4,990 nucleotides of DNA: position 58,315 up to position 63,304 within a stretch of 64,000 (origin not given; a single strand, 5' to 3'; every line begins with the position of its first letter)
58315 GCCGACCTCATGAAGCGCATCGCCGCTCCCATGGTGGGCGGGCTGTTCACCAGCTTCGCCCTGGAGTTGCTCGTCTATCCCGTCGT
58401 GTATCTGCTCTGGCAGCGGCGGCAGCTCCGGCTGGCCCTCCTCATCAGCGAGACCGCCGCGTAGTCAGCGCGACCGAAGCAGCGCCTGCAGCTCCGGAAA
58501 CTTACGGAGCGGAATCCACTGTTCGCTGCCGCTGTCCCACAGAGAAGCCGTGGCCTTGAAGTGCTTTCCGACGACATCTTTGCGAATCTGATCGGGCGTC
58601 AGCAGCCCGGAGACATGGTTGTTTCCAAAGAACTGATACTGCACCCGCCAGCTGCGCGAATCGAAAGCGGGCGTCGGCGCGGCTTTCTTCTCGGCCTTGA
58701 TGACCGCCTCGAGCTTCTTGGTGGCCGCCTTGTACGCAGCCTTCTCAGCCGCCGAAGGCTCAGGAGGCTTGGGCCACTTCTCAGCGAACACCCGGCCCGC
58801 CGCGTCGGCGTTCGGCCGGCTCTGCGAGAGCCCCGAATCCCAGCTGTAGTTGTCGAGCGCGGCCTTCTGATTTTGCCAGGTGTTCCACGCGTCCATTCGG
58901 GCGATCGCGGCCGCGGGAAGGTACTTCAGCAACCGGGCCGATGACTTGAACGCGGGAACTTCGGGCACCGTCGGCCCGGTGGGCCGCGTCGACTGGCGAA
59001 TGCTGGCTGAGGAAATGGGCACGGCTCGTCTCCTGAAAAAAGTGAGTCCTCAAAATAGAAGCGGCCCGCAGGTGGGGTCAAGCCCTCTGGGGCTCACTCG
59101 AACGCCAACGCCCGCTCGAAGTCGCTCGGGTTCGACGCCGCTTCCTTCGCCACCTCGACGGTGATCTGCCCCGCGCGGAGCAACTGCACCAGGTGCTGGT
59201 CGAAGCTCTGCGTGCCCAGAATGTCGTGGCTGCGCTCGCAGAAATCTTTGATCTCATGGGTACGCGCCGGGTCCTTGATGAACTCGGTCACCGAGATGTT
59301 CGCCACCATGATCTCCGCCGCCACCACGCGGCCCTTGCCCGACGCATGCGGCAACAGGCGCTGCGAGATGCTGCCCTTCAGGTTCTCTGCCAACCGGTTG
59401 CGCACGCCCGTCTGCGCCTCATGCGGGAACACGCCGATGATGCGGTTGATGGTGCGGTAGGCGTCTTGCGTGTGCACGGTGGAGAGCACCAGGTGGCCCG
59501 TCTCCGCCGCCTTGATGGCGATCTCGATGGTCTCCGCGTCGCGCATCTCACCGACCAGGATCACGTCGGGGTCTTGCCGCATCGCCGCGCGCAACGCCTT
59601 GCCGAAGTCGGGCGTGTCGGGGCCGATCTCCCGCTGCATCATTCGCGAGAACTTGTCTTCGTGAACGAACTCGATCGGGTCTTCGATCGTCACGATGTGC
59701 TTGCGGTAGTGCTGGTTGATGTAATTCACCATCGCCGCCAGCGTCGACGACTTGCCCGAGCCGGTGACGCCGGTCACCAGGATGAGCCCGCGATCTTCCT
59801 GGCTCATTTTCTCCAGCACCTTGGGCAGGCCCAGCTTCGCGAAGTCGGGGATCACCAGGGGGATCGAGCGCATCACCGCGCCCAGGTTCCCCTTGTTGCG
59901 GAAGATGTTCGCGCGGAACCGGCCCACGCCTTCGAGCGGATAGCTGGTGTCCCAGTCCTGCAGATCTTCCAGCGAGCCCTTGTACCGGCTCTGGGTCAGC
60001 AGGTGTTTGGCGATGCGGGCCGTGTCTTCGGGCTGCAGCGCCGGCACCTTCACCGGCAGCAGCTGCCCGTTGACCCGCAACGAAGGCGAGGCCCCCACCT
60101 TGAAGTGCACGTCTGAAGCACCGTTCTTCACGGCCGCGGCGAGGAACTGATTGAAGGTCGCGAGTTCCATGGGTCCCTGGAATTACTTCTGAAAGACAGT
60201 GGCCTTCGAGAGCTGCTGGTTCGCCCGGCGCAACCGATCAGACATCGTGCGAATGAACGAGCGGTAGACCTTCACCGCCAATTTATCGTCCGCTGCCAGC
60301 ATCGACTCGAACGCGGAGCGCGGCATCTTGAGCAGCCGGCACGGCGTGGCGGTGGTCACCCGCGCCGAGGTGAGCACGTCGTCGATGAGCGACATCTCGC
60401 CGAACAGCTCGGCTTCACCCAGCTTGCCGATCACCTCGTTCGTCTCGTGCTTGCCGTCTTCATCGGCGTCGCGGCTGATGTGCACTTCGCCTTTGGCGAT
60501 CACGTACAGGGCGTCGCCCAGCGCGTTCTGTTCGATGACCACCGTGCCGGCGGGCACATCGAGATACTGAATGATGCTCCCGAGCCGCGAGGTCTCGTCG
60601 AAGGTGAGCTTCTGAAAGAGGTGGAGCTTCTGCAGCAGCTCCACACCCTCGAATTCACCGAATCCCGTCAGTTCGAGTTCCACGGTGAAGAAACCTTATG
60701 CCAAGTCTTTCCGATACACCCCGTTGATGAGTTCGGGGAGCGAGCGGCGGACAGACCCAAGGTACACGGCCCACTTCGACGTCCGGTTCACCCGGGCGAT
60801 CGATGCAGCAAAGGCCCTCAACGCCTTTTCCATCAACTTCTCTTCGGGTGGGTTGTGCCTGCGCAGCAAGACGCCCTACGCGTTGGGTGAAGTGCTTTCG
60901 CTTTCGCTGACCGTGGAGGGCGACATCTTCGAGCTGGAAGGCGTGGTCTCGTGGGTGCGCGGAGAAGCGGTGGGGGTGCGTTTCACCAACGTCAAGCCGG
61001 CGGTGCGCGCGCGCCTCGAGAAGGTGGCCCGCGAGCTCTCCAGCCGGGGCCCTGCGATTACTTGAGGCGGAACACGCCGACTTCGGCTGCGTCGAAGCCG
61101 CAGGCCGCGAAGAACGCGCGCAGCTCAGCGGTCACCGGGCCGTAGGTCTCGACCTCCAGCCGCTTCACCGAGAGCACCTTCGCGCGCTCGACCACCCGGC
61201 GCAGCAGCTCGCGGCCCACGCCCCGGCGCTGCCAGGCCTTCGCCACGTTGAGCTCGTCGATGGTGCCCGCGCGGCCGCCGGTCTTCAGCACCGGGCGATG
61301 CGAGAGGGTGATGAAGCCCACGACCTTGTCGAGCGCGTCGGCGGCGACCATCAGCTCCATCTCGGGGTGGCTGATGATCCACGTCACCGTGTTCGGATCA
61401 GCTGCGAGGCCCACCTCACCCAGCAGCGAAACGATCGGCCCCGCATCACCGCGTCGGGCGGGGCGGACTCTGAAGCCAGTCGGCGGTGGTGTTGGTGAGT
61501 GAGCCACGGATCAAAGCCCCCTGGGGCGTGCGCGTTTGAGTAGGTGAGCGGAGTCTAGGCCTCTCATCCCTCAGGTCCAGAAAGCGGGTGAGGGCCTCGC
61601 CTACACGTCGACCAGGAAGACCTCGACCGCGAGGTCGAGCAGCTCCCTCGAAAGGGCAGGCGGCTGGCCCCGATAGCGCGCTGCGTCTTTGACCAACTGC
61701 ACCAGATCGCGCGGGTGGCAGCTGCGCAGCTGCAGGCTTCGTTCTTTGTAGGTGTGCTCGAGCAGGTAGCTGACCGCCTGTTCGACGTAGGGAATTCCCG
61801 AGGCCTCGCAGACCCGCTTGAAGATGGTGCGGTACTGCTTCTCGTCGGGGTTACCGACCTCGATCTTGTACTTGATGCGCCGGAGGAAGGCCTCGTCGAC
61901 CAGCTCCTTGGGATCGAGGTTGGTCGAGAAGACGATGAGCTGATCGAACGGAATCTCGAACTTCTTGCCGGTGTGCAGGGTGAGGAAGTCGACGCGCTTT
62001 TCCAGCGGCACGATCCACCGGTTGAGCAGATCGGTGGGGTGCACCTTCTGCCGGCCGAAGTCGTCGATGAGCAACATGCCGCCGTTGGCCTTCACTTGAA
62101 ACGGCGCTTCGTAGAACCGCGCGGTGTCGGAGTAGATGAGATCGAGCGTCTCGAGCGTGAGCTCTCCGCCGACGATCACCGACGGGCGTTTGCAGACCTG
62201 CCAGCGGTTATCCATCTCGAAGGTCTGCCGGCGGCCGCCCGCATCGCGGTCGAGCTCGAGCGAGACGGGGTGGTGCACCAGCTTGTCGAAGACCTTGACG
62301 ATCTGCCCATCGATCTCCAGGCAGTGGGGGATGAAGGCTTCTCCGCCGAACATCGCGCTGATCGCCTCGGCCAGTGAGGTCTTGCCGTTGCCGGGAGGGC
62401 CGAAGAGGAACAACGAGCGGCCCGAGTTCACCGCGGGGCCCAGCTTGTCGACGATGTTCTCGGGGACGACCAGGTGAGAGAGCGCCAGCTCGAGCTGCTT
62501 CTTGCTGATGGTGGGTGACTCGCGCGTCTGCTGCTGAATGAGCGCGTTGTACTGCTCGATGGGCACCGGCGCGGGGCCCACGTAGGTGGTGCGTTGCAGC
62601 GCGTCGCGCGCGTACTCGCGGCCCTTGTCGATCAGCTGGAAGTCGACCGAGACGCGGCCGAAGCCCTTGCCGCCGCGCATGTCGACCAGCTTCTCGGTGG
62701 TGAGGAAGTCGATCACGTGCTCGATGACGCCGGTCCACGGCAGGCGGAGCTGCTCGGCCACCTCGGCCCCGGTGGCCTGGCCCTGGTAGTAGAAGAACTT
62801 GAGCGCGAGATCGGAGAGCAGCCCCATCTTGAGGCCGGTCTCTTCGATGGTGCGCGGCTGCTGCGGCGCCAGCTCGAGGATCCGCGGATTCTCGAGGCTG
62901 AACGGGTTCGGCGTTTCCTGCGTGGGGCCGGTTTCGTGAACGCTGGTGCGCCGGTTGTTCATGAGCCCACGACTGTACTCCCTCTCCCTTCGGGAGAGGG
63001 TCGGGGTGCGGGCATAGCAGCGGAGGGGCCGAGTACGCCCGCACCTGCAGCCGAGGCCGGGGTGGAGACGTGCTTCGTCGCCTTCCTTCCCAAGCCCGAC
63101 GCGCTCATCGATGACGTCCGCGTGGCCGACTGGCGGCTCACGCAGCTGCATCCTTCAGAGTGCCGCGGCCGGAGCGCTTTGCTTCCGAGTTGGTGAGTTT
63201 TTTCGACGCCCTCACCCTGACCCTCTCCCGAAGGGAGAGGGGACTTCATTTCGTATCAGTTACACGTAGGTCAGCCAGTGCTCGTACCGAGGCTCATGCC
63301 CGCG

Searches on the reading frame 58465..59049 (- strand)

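Call 41: search_protein_families(library=pfam, proteins=[window:58465-59049:-], max_evalue=5)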
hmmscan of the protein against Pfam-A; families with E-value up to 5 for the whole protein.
window:58465-59049:- (194 aa): 3 families
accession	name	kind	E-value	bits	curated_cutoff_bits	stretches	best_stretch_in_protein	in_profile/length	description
PF14237.11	GYF_2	-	0.0028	17.8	25.8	1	143-187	6-50/50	GYF domain 2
PF04459.17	DUF512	-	0.17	11.5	25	1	107-163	106-161/202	Protein of unknown function (DUF512)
PF25009.1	DUF7785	-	0.22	12.5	27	1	88-118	42-72/98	Domain of unknown function (DUF7785)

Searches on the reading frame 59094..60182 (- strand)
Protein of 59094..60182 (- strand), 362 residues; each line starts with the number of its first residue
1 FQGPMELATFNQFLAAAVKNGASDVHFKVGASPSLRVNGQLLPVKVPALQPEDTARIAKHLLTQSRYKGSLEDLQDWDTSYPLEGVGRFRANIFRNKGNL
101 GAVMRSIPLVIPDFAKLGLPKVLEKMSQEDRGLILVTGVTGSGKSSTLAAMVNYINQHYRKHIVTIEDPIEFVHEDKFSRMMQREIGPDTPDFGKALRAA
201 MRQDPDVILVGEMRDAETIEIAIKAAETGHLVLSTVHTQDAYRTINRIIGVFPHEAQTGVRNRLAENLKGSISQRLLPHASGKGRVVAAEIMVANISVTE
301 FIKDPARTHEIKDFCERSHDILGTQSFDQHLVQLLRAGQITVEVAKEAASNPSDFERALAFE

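Call 48: search_protein_families(library=pfam, proteins=[window:59094-60182:-], max_evalue=0.001)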
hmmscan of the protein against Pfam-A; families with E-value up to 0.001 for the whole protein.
window:59094-60182:- (362 aa): 3 families
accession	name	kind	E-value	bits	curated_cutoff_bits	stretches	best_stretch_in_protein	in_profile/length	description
PF00437.27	T2SSE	-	2.2e-49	168.5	24.9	1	10-342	12-337/370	Type II/IV secretion system protein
PF13401.12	AAA_22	-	2.9e-05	24.8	27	1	130-202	4-76/130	AAA domain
PF13191.12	AAA_16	-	0.00013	22.9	32.6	1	123-165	16-55/167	AAA ATPase domain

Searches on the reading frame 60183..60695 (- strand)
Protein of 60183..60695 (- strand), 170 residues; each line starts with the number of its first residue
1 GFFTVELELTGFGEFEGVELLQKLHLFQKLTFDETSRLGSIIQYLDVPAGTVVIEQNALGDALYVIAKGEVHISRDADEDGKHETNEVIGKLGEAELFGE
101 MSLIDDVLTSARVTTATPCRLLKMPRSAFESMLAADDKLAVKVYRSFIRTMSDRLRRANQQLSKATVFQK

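Call 48: search_protein_families(library=pfam, proteins=[window:60183-60695:-], max_evalue=0.001)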
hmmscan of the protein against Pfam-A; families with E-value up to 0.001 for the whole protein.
window:60183-60695:- (170 aa): 1 family
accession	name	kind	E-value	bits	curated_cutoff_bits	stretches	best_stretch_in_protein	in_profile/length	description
PF00027.35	cNMP_binding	-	2.2e-17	63.2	27.5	1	47-135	4-88/89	Cyclic nucleotide-binding domain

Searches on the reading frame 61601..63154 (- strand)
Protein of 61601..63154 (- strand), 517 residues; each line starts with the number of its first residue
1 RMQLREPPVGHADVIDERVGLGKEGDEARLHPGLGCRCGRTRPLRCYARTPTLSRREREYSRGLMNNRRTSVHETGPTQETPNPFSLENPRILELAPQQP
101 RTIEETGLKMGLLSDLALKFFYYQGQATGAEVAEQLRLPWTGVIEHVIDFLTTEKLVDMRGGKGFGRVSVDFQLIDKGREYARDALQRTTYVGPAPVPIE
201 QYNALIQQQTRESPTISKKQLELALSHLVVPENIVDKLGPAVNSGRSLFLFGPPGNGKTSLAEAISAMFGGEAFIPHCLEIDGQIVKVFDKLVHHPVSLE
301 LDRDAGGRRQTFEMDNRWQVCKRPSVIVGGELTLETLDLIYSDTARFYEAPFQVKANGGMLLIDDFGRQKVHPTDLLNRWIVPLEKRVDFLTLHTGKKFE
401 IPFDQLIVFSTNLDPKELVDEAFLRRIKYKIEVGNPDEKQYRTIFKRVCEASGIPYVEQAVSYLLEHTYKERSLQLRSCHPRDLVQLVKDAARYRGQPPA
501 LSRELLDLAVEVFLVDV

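Call 48: search_protein_families(library=pfam, proteins=[window:61601-63154:-], max_evalue=0.001)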
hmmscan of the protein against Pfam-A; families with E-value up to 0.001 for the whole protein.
window:61601-63154:- (517 aa): 2 families
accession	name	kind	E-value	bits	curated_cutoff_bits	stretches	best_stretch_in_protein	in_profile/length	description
PF00004.35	AAA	-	2.1e-05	25.4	21.2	1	249-294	2-47/131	ATPase family associated with various cellular activities (AAA)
PF20030.5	bpMoxR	-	0.0003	20.4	27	1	223-274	9-60/205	MoxR domain in the MoxR-vWA-beta-propeller ternary systems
